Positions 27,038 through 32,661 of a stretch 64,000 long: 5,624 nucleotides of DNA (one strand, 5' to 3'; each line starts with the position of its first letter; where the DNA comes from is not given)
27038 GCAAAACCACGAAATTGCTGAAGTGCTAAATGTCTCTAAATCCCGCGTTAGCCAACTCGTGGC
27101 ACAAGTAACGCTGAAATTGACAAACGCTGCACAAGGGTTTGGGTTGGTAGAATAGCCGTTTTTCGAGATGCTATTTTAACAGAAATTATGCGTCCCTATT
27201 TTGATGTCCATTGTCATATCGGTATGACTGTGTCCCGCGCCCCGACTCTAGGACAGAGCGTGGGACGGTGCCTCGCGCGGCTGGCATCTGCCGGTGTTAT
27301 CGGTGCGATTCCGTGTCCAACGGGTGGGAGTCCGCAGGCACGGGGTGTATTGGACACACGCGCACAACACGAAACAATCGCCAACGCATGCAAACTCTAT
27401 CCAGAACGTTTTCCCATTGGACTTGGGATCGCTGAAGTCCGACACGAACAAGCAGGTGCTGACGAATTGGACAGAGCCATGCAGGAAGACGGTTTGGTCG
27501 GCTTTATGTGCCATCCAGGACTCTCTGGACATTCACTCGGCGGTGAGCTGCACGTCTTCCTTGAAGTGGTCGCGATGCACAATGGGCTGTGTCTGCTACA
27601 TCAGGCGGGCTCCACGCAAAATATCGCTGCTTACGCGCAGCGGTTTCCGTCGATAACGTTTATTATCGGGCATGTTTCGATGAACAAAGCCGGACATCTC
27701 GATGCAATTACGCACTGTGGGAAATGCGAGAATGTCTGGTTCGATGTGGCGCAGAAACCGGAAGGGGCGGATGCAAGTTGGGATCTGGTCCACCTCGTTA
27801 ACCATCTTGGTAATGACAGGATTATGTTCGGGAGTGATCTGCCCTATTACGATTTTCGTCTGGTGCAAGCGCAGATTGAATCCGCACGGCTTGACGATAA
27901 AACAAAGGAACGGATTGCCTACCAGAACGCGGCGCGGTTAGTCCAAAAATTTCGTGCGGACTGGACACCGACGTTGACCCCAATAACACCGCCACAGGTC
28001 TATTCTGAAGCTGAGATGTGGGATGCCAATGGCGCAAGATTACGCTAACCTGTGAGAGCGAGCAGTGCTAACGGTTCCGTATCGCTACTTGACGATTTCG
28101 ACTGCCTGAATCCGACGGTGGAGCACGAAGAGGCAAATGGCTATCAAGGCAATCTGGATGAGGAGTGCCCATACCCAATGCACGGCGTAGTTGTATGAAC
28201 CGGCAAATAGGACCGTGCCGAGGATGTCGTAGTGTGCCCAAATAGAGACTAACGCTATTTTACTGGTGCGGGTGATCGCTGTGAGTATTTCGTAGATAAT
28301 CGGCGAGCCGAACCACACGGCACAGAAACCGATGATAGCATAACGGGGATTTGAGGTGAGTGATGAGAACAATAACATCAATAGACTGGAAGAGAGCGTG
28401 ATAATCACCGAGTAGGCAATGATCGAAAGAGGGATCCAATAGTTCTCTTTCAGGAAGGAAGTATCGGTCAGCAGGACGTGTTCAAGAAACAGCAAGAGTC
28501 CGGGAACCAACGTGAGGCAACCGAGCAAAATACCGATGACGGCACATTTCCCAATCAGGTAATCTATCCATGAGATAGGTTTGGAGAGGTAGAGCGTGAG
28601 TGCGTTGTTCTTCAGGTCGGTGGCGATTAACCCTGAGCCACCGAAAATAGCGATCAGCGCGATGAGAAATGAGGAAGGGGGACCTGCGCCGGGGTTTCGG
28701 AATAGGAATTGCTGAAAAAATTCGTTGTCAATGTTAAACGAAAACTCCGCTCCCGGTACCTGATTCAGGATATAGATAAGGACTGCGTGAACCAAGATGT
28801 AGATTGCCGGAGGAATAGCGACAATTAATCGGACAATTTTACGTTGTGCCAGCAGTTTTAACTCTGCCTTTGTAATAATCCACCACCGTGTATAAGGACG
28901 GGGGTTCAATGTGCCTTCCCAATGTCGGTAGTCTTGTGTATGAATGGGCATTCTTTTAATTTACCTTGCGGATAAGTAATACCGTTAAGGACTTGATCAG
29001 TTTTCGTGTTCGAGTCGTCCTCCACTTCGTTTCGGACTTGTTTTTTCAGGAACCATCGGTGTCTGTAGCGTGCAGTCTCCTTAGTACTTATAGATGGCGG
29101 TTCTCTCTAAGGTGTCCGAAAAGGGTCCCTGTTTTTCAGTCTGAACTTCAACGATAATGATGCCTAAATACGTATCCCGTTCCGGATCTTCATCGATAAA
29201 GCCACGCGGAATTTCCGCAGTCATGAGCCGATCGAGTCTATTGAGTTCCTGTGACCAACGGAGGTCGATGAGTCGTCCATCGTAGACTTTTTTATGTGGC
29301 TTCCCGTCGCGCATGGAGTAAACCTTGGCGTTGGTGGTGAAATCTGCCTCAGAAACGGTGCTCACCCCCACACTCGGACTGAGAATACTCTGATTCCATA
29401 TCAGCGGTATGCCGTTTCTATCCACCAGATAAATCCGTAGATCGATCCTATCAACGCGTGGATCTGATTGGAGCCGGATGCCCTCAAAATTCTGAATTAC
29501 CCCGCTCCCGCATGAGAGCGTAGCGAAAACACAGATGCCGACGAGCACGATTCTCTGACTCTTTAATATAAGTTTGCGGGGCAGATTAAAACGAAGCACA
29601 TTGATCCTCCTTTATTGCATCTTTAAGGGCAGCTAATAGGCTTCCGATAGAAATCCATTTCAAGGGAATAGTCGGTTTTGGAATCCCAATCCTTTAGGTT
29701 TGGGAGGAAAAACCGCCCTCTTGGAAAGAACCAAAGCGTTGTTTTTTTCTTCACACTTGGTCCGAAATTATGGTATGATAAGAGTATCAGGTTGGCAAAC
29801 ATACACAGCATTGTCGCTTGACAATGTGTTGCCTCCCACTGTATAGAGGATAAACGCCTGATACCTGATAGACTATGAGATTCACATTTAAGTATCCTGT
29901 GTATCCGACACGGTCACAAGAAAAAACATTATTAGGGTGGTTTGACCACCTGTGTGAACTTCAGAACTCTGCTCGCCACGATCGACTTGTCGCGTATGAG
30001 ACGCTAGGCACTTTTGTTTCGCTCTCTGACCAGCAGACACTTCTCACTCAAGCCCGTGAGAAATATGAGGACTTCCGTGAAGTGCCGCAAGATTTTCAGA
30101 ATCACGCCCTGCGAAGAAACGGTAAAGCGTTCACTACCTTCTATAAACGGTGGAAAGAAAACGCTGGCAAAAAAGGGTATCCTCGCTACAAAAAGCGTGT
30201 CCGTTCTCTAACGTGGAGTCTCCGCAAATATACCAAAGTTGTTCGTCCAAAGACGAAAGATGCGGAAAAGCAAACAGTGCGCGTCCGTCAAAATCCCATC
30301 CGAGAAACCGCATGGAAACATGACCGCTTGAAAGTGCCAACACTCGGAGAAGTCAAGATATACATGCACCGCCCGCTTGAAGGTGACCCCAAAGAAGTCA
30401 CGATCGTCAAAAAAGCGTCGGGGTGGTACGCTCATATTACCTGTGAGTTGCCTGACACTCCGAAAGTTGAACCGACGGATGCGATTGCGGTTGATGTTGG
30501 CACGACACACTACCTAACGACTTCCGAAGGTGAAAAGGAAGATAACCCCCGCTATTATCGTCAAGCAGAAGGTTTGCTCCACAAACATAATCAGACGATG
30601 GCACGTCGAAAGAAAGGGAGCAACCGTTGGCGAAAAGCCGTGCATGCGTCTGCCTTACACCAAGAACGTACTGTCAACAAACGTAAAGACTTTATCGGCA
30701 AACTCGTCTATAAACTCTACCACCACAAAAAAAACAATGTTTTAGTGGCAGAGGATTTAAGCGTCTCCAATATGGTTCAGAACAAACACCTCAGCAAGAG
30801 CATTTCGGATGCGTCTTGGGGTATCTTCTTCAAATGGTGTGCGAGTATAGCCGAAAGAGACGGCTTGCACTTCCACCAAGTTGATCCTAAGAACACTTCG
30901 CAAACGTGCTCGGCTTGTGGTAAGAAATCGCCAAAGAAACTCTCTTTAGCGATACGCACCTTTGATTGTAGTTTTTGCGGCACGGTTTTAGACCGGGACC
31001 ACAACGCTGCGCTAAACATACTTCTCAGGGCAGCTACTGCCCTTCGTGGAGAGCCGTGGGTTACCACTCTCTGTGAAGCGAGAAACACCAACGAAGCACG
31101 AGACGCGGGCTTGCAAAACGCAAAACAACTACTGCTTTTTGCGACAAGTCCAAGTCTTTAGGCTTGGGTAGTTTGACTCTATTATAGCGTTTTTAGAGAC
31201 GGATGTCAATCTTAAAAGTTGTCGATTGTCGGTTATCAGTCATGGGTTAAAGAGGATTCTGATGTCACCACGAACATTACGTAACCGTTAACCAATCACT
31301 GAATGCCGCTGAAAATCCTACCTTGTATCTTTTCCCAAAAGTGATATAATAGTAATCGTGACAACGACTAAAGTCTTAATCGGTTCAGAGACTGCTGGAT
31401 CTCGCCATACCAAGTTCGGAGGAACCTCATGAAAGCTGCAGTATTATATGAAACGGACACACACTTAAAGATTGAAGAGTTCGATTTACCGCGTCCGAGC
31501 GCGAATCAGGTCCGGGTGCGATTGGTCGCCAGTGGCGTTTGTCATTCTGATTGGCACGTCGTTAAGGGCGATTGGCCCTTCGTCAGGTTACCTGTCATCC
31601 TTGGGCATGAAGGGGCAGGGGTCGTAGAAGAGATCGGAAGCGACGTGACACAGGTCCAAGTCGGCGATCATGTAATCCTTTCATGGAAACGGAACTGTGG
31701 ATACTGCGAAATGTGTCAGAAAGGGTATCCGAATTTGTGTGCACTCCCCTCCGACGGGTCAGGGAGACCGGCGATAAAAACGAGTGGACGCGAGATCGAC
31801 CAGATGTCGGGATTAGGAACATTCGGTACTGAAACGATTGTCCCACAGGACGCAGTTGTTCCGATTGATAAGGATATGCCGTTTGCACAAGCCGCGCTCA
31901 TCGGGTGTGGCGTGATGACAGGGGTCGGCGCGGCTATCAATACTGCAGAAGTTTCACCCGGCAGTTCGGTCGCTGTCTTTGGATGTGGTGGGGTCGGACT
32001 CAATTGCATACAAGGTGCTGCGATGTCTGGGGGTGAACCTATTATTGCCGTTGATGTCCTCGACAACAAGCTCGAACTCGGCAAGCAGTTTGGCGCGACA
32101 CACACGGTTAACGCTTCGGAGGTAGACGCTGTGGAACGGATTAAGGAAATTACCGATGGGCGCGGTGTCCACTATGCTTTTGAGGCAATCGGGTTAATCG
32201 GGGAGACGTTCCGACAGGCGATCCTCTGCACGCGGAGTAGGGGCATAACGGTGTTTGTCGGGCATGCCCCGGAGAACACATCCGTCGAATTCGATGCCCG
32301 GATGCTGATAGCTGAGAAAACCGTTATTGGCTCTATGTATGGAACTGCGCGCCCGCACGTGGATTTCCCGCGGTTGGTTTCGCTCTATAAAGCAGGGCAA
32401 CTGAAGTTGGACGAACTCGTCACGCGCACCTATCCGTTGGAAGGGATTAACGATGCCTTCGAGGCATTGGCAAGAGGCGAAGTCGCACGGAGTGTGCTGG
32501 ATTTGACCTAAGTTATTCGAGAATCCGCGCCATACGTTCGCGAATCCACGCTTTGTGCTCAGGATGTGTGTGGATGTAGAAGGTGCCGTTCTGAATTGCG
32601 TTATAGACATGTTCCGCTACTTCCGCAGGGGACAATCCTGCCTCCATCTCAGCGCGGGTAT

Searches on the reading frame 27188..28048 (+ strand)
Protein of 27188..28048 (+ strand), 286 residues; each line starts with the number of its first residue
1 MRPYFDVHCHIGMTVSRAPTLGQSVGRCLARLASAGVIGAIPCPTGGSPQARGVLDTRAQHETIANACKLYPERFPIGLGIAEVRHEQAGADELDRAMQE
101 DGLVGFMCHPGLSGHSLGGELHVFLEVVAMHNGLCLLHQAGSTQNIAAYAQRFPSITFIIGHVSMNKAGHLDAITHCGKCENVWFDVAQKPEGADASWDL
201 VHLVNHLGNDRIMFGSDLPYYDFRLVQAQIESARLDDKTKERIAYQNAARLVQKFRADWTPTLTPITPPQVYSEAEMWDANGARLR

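Call 72: search_protein_families(library=pfam, proteins=[window:27188-28048:+], max_evalue=0.000001)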
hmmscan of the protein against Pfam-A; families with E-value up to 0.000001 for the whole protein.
window:27188-28048:+ (286 aa): 1 family
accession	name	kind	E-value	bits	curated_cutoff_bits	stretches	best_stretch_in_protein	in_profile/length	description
PF04909.20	Amidohydro_2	-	2.8e-25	90.1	26.4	1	58-252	63-287/289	Amidohydrolase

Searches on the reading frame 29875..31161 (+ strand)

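Call 45: search_protein_families(library=pfam, proteins=[window:29875-31161:+], max_evalue=0.00001)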
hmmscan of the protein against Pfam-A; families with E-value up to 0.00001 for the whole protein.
window:29875-31161:+ (428 aa): 2 families
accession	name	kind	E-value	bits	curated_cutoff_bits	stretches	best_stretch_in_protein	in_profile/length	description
PF07282.18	Cas12f1-like_TNB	-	1e-19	70.9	26.3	1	315-382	1-60/60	Cas12f1-like, TNB domain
PF01385.25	OrfB_IS605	-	8.2e-16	58.7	30.5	1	187-303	1-119/120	Probable transposase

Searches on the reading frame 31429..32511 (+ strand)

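Call 45: search_protein_families(library=pfam, proteins=[window:31429-32511:+], max_evalue=0.00001)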
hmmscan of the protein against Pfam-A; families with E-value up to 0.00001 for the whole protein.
window:31429-32511:+ (360 aa): 4 families
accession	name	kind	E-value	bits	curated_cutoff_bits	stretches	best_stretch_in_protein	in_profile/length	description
PF08240.17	ADH_N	-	2.8e-29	101.9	23.5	1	25-147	2-103/104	Alcohol dehydrogenase GroES-like domain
PF00107.32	ADH_zinc_N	-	5.6e-28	97.9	31.8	1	188-319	1-126/129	Zinc-binding dehydrogenase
PF13602.12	ADH_zinc_N_2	-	9.6e-10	39.9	27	1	221-351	1-127/134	Zinc-binding dehydrogenase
PF16912.11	Glu_dehyd_C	-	7.1e-07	29.4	34.9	1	173-346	27-200/211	Glucose dehydrogenase C-terminus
